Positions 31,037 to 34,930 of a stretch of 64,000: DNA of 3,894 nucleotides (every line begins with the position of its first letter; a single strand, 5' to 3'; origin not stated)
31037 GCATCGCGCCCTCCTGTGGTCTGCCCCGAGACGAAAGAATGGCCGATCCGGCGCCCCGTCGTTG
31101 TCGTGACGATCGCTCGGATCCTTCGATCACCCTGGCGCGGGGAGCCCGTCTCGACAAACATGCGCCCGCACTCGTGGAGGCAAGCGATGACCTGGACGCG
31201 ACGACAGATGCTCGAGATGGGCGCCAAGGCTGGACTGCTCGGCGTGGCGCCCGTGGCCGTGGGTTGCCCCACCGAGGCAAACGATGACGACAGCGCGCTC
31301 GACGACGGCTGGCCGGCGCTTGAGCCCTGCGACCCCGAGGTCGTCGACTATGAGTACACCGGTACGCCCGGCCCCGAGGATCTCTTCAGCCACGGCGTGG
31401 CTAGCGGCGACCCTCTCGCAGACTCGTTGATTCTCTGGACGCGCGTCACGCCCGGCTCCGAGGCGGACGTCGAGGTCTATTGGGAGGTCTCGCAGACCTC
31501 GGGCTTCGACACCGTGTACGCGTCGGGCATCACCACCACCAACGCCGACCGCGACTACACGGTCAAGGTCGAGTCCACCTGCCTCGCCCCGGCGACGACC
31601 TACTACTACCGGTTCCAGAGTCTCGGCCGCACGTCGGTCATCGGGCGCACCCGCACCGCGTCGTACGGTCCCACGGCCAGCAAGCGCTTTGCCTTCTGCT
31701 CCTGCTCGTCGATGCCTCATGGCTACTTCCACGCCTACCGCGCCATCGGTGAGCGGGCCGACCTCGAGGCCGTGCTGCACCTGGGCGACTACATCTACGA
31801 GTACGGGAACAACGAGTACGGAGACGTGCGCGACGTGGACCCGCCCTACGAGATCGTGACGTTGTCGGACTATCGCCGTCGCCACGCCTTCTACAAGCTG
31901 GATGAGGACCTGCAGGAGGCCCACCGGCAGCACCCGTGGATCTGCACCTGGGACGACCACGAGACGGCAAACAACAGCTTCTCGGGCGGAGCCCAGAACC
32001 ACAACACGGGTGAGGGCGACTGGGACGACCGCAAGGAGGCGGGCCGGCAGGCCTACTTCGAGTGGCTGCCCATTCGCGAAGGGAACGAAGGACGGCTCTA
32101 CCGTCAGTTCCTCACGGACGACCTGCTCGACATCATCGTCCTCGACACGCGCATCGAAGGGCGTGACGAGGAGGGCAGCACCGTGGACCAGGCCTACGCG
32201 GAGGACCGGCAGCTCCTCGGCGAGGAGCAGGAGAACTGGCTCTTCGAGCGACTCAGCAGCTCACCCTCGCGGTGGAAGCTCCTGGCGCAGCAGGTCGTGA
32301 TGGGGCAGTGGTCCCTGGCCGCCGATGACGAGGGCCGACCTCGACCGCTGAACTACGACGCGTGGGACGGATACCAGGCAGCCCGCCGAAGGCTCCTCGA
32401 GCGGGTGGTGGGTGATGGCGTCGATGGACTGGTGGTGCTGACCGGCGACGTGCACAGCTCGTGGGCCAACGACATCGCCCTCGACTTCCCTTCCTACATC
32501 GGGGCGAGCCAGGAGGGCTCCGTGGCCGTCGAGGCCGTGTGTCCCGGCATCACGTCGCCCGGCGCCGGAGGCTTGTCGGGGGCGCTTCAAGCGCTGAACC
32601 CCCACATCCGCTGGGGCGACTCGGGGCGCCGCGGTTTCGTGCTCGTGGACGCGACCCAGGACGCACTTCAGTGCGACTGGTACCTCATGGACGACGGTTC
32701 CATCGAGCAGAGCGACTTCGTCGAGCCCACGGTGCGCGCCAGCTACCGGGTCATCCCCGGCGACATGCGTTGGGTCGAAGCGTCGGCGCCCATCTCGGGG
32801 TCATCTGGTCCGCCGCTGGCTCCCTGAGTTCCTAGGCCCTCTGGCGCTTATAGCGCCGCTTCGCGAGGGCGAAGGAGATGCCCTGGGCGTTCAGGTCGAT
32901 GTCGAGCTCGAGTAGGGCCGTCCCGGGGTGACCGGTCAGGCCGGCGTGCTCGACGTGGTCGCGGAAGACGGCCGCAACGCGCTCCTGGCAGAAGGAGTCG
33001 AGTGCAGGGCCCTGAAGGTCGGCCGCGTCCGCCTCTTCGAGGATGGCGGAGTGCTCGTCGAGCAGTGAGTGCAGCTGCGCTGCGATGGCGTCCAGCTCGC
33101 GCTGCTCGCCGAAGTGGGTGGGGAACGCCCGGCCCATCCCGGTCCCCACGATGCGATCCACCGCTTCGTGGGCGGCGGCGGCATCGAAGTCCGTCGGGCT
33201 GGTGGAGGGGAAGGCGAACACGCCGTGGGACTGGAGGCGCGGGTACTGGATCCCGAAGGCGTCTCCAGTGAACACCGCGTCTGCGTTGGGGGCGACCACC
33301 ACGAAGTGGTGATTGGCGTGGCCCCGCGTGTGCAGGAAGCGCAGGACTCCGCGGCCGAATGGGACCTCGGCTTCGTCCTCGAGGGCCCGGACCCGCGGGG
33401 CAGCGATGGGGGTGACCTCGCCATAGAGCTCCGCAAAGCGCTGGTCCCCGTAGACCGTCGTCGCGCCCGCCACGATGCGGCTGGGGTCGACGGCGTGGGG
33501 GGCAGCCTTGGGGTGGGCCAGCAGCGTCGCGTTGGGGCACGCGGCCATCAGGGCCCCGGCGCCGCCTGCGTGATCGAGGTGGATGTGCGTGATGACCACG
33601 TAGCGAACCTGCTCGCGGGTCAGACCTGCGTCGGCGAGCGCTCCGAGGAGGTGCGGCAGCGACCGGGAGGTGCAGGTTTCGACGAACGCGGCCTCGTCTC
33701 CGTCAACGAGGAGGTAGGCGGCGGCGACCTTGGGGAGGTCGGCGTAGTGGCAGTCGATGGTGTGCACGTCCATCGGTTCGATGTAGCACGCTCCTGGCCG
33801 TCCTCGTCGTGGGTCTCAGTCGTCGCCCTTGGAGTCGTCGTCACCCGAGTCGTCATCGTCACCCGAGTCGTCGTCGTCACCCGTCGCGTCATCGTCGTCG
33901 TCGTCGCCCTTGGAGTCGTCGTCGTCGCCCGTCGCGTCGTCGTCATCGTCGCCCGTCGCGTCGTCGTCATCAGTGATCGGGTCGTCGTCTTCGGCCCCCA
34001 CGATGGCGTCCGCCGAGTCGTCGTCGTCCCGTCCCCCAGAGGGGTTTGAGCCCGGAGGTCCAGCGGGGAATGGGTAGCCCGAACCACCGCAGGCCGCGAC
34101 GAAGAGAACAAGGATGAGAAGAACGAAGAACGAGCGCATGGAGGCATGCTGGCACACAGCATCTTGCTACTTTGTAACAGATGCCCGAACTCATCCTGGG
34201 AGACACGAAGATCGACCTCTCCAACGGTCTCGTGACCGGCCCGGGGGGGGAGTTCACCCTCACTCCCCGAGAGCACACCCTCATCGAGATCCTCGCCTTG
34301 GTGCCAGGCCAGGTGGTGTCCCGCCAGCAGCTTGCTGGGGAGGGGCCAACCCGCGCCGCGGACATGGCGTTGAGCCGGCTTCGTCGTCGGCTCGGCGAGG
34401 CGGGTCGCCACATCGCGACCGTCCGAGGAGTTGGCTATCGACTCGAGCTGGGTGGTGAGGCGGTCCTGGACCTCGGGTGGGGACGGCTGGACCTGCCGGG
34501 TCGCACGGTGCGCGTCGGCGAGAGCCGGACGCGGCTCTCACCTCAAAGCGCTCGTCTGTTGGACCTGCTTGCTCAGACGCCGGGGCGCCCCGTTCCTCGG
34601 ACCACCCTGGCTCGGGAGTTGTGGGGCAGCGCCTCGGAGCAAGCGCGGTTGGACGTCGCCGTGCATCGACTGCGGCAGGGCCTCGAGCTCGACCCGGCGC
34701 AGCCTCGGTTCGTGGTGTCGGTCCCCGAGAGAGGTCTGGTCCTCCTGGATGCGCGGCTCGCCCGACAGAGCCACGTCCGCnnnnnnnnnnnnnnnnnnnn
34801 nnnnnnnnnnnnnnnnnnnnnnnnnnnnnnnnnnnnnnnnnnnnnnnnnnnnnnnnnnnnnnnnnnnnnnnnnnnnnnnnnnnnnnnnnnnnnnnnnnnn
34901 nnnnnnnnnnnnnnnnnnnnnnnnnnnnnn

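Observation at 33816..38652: STAND regulator (tandem wHTH + NB-ARC + TPR) bracketed by two lipoproteins sharing a poly-aspartate repeat module, one fused to vWA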

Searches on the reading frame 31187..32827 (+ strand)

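Call 69: search_protein_families(library=pfam, proteins=[window:31187-32827:+], max_evalue=0.001)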
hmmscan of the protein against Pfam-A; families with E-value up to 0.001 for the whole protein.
window:31187-32827:+ (546 aa): 3 families
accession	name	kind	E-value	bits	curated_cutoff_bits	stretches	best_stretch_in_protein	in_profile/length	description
PF09423.15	PhoD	-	1.5e-100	337.1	27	1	168-498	1-343/343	PhoD-like phosphatase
PF16655.11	PhoD_N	-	1.3e-29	103.1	30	1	69-157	1-90/90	PhoD-like phosphatase, N-terminal domain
PF16656.11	Pur_ac_phosph_N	-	0.0004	21.3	30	1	88-152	21-88/93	Purple acid Phosphatase, N-terminal domain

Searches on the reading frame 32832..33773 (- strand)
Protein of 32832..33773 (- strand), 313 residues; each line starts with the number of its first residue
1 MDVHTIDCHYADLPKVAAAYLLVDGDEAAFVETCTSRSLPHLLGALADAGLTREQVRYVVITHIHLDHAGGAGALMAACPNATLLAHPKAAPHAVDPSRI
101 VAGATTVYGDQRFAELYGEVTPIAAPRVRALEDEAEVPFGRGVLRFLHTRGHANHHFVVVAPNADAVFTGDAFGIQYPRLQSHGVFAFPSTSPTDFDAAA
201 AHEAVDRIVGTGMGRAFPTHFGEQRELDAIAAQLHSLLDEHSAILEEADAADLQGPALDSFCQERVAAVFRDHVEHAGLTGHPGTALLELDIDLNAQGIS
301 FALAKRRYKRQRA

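Call 29: search_protein_families(library=pfam, proteins=[window:32832-33773:-], max_evalue=0.05)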
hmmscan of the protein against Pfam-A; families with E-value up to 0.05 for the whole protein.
window:32832-33773:- (313 aa): 3 families
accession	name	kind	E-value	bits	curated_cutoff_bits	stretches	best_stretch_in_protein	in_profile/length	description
PF00753.33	Lactamase_B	-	2.4e-23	83.6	22.7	1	18-176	7-154/196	Metallo-beta-lactamase superfamily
PF19583.5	ODP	-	0.00012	22.5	27.2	1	18-178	4-142/194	ODP family beta lactamase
PF12706.13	Lactamase_B_2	-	0.00088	19.4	27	1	54-96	29-72/200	Beta-lactamase superfamily domain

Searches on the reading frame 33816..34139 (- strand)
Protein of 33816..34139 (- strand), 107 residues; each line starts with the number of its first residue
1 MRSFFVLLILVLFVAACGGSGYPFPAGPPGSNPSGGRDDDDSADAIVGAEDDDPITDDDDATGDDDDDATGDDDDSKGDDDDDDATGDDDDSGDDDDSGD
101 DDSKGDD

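Call 3: search_protein_families(library=pfam, proteins=[window:33816-34139:-], max_evalue=0.01)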
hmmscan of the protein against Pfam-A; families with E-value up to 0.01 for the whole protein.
window:33816-34139:- (107 aa): 0 families

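Call 19: search_protein_families(library=ncbifam, proteins=[window:33816-34139:-], max_evalue=0.1)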
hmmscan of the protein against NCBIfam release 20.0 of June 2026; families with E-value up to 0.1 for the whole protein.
window:33816-34139:- (107 aa): 2 families
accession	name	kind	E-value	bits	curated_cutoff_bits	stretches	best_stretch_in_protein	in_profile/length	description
NF058595.1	invert_tail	domain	0.009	16.3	37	1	4-31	59-86/113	lipo-invert putative C-terminal anchoring domain-containing protein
NF047847.2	SS_mature_LptM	equivalog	0.025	14.7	27.7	1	1-18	1-21/31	LPS translocon maturation chaperone LptM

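Call 75: search_protein_families(library=padloc, proteins=[window:33816-34139:-], max_evalue=0.01)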
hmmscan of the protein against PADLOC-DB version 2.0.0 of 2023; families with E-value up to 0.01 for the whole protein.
window:33816-34139:- (107 aa): 0 families

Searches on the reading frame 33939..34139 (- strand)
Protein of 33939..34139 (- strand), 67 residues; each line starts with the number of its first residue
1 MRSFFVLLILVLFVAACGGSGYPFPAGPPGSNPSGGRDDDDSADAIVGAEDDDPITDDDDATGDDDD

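Call 55: find_homologous_proteins(query=A3, max_evalue=0.01)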
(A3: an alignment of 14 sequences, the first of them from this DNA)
Query A3 (14 sequences) (67 aa, profile of the alignment): 5 proteins with E <= 0.01 among 8000 candidates.
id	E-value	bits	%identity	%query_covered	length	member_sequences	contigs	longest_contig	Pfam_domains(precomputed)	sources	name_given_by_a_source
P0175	3.8e-13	67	61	60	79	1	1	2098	-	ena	-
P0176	4.8e-13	67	68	70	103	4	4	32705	-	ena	-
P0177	1.3e-8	53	33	22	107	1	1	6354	-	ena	-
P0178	3.8e-5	42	-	-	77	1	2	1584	-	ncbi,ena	-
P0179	2.5e-3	36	-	-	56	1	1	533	-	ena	-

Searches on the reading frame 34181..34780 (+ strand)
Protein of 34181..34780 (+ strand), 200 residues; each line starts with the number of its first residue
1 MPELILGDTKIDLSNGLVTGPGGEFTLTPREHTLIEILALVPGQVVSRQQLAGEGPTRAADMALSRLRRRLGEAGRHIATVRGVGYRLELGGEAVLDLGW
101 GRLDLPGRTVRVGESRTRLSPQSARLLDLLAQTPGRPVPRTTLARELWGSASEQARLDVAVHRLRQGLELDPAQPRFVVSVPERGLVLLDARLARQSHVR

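Call 50: search_protein_representatives(protein=window:34181-34780:+)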
Query: 200 residues. Proteins with E-value up to 0.001 (for the whole library): 5507; up to 1e-10: 108; up to 1e-30: 3. The best 150 are listed.
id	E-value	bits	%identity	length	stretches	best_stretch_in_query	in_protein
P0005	1.1e-55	204.7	59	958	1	3-194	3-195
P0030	3.9e-41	157.2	51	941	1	4-192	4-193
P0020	4.7e-39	150.4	51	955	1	6-192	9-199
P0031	1.2e-28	116.5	52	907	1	62-193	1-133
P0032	8.7e-20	87.6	43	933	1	26-192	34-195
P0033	1.7e-19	86.6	39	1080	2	8-187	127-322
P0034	2.9e-19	85.9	42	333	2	95-190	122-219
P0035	3.5e-19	85.6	36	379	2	8-186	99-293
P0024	1.0e-17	80.9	42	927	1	38-195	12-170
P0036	5.1e-17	78.5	41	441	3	87-186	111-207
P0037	1.0e-16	77.5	39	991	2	76-181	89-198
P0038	2.4e-16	76.4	45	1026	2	99-190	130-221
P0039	5.9e-16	75.1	40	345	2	57-188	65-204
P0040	6.7e-16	74.9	40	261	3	77-184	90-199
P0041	1.4e-15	73.9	42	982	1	1-198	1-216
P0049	1.4e-14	70.6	43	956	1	10-192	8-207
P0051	1.6e-14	70.4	38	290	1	6-189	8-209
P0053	4.6e-14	68.9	40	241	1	6-190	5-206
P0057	1.0e-13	67.8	43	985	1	4-188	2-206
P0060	1.5e-13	67.2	43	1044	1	10-194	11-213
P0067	2.8e-13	66.4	43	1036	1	4-195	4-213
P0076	1.1e-12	64.4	43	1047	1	5-190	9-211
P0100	1.8e-11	60.4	38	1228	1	4-186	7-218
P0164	5.1e-10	55.7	35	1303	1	4-188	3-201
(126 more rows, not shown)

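Call 51: search_protein_families(library=pfam, proteins=[P0041, P0049, P0057, P0060, P0067, P0076, P0100, P0164, P0053, P0051], max_evalue=0.001)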
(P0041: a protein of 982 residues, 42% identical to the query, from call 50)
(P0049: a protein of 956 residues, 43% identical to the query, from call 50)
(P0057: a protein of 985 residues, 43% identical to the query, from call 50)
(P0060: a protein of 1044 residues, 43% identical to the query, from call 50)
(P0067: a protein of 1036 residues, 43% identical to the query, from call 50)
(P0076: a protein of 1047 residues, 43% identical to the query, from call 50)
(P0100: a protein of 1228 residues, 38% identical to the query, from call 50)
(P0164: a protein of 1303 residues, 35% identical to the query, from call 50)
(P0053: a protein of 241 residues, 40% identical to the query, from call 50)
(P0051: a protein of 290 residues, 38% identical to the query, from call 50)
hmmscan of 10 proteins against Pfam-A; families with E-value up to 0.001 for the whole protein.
P0041 (982 aa): 6 families
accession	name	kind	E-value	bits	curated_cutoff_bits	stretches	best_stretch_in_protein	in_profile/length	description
PF00486.34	Trans_reg_C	-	2.6e-34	117.6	26.2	2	27-96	5-77/77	Transcriptional regulatory protein, C terminal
PF07719.23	TPR_2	-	4.6e-08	33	27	0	746-771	5-30/34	Tetratricopeptide repeat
PF00515.34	TPR_1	-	8.3e-07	29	27.8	0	751-771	10-30/34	Tetratricopeptide repeat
PF13424.12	TPR_12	-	3.9e-05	24.2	30.1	0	749-813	10-76/77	Tetratricopeptide repeat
PF13401.12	AAA_22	-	0.00019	22.2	27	0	240-333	5-102/130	AAA domain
PF13481.12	AAA_25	-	0.00031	20.9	27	0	228-273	20-65/195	AAA domain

P0049 (956 aa): 7 families
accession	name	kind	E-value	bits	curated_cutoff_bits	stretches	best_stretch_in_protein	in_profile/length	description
PF00486.34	Trans_reg_C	-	4.6e-31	107.2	26.2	2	26-93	6-77/77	Transcriptional regulatory protein, C terminal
PF13424.12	TPR_12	-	2.5e-08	34.4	30.1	2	714-769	5-62/77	Tetratricopeptide repeat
PF05729.18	NACHT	-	6.1e-07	29.9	26.7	1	233-363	3-162/167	NACHT domain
PF07719.23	TPR_2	-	4e-06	27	27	0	714-742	3-31/34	Tetratricopeptide repeat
PF13401.12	AAA_22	-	9e-05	23.2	27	0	230-294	5-65/130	AAA domain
PF20720.3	nSTAND3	-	9.4e-05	22.6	27.2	1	214-264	1-52/155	Novel STAND NTPase 3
PF00515.34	TPR_1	-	0.00073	19.7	27.8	0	715-742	4-31/34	Tetratricopeptide repeat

P0057 (985 aa): 3 families
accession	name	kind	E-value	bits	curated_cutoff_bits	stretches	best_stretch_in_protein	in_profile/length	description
PF00486.34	Trans_reg_C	-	1.7e-40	137.4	26.2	2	22-96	3-77/77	Transcriptional regulatory protein, C terminal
PF05729.18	NACHT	-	0.00014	22.2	26.7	0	239-373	2-165/167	NACHT domain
PF13401.12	AAA_22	-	0.00068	20.4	27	0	240-329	8-104/130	AAA domain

P0060 (1044 aa): 6 families
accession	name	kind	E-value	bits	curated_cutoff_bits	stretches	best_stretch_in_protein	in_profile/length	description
PF00486.34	Trans_reg_C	-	6.6e-34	116.3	26.2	2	132-205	1-74/77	Transcriptional regulatory protein, C terminal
PF13424.12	TPR_12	-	1.9e-11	44.4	30.1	2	872-939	3-72/77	Tetratricopeptide repeat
PF13401.12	AAA_22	-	2.3e-06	28.4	27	1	255-349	5-104/130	AAA domain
PF07719.23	TPR_2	-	1.4e-05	25.3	27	0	874-898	3-27/34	Tetratricopeptide repeat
PF05729.18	NACHT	-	9.8e-05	22.7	26.7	0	258-346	3-100/167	NACHT domain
PF13191.12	AAA_16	-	0.00068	20.6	32.6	1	237-384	1-113/167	AAA ATPase domain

P0067 (1036 aa): 6 families
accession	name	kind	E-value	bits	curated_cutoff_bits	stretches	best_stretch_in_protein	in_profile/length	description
PF00486.34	Trans_reg_C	-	1.1e-33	115.6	26.2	2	134-202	6-74/77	Transcriptional regulatory protein, C terminal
PF13424.12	TPR_12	-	3.5e-11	43.6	30.1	1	863-930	5-74/77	Tetratricopeptide repeat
PF00931.28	NB-ARC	-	5.1e-07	29.6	23.5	1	238-413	8-205/248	NB-ARC domain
PF07728.20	AAA_5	-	0.00014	22.3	22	1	249-350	2-103/139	AAA domain (dynein-related subfamily)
PF13401.12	AAA_22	-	0.00017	22.4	27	1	249-334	8-98/130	AAA domain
PF05729.18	NACHT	-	0.00021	21.6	26.7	0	249-351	3-133/167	NACHT domain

P0076 (1047 aa): 8 families
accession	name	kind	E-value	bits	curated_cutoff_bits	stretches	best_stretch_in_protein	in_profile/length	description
PF00486.34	Trans_reg_C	-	8.6e-37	125.5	26.2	2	136-207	2-74/77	Transcriptional regulatory protein, C terminal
PF13424.12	TPR_12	-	1.7e-16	60.6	30.1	4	876-946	3-76/77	Tetratricopeptide repeat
PF17874.7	TPR_MalT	-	1.5e-07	31.5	45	1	859-1026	22-193/336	MalT-like TPR region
PF13401.12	AAA_22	-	4.9e-07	30.6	27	1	254-336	4-94/130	AAA domain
PF13604.12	AAA_30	-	4e-06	27.2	27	1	255-358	17-121/191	AAA domain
PF13191.12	AAA_16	-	1.3e-05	26.2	32.6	1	238-415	3-143/167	AAA ATPase domain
PF25199.1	nSTAND_NTPase5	-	0.00029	21.1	34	0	250-364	36-134/145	Novel STAND NTPase 5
PF00515.34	TPR_1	-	0.00069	19.8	27.8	0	876-901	2-27/34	Tetratricopeptide repeat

P0100 (1228 aa): 13 families
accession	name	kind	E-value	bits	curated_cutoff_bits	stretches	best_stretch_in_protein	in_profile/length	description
PF00486.34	Trans_reg_C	-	8.3e-42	141.6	26.2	2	26-102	1-77/77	Transcriptional regulatory protein, C terminal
PF13424.12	TPR_12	-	2e-31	108.5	30.1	3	1056-1126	4-76/77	Tetratricopeptide repeat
PF17874.7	TPR_MalT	-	1.9e-17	64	45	1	1028-1200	53-229/336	MalT-like TPR region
PF13374.12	TPR_10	-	3.5e-11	43.2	27.5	0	1057-1088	4-35/42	Tetratricopeptide repeat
PF13401.12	AAA_22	-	4.3e-11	43.7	27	1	464-572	4-109/130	AAA domain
PF00515.34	TPR_1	-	2.3e-09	37.1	27.8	0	1097-1124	3-30/34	Tetratricopeptide repeat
PF13181.12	TPR_8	-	5.6e-09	35.9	25.7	0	1097-1123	3-29/34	Tetratricopeptide repeat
PF07719.23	TPR_2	-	1e-07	32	27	0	1020-1043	6-29/34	Tetratricopeptide repeat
PF14938.12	SNAP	-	4.1e-05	23.6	25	0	990-1044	89-144/282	Soluble NSF attachment protein, SNAP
PF13191.12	AAA_16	-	4.2e-05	24.5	32.6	1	446-518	1-85/167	AAA ATPase domain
PF24885.1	TPR_NPHP3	-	6.7e-05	22.8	100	0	936-1051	100-219/239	Nephrocystin-3 TPR domain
PF13176.12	TPR_7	-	0.00018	21.8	27.9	0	937-970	1-34/36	Tetratricopeptide repeat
PF20703.3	nSTAND1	-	0.00034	20.8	27.1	1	447-558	16-130/379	Novel STAND NTPase 1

P0164 (1303 aa): 8 families
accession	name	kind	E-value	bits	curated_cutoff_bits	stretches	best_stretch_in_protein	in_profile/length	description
PF00486.34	Trans_reg_C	-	1.8e-32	111.6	26.2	2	21-97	1-77/77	Transcriptional regulatory protein, C terminal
PF13424.12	TPR_12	-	1.5e-19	70.3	30.1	3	1016-1083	7-76/77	Tetratricopeptide repeat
PF13401.12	AAA_22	-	2.6e-09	37.9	27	1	529-618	5-99/130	AAA domain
PF00069.31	Pkinase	-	1.3e-07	31.8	31.7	1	274-463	43-254/263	Protein kinase domain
PF13191.12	AAA_16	-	1.8e-06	29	32.6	1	512-578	2-85/167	AAA ATPase domain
PF20703.3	nSTAND1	-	0.0005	20.2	27.1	0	510-545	14-49/379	Novel STAND NTPase 1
PF07714.23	PK_Tyr_Ser-Thr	-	0.00061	19.6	23.1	0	241-356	9-129/258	Protein tyrosine and serine/threonine kinase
PF20720.3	nSTAND3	-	0.0009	19.4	27.2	0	521-553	9-41/155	Novel STAND NTPase 3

P0053 (241 aa): 1 family
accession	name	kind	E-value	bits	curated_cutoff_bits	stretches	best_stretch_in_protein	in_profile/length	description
PF00486.34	Trans_reg_C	-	1.3e-33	115.3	26.2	2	129-203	2-76/77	Transcriptional regulatory protein, C terminal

P0051 (290 aa): 4 families
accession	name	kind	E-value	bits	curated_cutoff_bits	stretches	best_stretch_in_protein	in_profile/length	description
PF00486.34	Trans_reg_C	-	1.3e-31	108.9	26.2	2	136-205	5-74/77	Transcriptional regulatory protein, C terminal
PF13191.12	AAA_16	-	5.1e-08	34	32.6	1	225-275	2-55/167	AAA ATPase domain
PF01637.24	ATPase_2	-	8.2e-05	23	33.2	1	225-280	1-58/225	ATPase domain predominantly from Archaea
PF01695.23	IstB_IS21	-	0.0004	20.4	24.1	1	231-279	82-129/238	IstB-like ATP binding protein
